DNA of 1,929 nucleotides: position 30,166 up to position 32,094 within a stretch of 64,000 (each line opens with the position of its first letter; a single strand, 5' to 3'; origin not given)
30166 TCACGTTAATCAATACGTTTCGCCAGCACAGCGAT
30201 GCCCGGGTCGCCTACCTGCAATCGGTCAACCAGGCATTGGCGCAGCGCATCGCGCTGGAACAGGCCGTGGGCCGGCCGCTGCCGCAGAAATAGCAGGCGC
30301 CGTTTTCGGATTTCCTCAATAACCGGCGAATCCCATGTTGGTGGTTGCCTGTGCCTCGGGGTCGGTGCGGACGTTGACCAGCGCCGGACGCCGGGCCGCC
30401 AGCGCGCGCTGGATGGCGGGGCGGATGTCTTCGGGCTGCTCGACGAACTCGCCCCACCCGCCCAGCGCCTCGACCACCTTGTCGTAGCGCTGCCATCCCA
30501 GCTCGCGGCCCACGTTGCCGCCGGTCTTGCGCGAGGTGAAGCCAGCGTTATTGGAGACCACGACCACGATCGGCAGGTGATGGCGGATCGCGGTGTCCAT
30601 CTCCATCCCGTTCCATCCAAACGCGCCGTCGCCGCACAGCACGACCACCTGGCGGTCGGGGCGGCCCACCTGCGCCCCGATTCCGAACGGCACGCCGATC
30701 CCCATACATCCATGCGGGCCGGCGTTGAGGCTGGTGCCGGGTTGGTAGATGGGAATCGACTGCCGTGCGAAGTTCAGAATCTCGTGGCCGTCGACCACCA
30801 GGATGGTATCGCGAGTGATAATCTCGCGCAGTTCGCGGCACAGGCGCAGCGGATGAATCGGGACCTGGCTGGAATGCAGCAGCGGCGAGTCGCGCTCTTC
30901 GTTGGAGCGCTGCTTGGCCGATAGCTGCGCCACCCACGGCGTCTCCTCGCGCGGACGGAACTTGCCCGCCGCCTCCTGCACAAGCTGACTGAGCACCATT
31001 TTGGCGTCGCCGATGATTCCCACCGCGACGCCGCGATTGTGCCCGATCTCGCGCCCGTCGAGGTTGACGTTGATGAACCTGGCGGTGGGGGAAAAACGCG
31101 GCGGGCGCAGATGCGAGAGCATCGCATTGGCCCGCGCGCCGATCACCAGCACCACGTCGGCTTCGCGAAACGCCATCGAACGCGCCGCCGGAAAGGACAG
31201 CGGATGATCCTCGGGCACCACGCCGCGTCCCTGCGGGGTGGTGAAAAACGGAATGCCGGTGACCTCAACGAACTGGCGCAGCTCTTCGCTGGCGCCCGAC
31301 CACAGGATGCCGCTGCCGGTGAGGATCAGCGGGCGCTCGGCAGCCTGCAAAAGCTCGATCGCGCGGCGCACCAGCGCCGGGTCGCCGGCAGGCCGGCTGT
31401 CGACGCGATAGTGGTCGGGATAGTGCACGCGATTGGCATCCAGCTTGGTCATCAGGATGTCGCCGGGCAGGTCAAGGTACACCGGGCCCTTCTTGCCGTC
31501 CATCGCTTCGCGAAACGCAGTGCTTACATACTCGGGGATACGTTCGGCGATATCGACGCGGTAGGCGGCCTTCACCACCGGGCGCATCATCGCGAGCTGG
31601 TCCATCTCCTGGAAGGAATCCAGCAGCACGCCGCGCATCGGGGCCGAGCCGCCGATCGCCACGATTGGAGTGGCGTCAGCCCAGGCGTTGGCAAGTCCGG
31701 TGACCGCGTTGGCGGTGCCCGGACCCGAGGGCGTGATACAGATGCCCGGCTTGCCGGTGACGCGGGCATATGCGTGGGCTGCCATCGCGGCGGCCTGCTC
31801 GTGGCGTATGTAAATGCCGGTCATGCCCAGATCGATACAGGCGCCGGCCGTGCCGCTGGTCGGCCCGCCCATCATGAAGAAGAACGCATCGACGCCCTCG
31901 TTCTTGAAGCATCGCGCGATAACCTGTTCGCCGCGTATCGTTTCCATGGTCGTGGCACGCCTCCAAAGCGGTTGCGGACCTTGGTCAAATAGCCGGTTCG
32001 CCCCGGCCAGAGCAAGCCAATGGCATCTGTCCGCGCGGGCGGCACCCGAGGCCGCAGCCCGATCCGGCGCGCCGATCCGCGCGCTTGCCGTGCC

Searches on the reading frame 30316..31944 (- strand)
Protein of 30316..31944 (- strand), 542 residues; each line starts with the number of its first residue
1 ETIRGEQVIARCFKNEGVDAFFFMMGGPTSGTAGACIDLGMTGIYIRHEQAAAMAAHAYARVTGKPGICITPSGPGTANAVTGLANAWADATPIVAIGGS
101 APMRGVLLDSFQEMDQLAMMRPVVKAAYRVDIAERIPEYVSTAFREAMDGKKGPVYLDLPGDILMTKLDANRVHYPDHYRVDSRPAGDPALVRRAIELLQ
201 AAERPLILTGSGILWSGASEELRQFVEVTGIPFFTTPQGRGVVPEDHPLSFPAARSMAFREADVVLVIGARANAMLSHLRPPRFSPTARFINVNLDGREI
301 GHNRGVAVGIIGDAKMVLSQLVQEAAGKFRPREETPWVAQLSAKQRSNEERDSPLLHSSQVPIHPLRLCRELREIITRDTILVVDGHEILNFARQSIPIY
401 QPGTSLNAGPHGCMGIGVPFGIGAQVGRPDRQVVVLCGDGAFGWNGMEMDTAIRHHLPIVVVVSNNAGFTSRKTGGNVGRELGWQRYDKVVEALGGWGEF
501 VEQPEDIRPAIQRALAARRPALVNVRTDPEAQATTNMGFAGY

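Call 70: search_protein_families(library=pfam, proteins=[window:30316-31944:-], max_evalue=0.0001)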
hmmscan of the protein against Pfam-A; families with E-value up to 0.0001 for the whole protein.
window:30316-31944:- (542 aa): 3 families
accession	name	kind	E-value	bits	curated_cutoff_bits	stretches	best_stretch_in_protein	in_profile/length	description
PF00205.28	TPP_enzyme_M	-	6e-38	130.1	30.4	1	192-321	1-137/137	Thiamine pyrophosphate enzyme, central domain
PF02776.23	TPP_enzyme_N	-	1.6e-31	109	26.8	1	4-119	2-119/119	Thiamine pyrophosphate enzyme, N-terminal TPP binding domain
PF02775.26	TPP_enzyme_C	-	4.9e-31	108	21.9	1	393-525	9-151/151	Thiamine pyrophosphate enzyme, C-terminal TPP binding domain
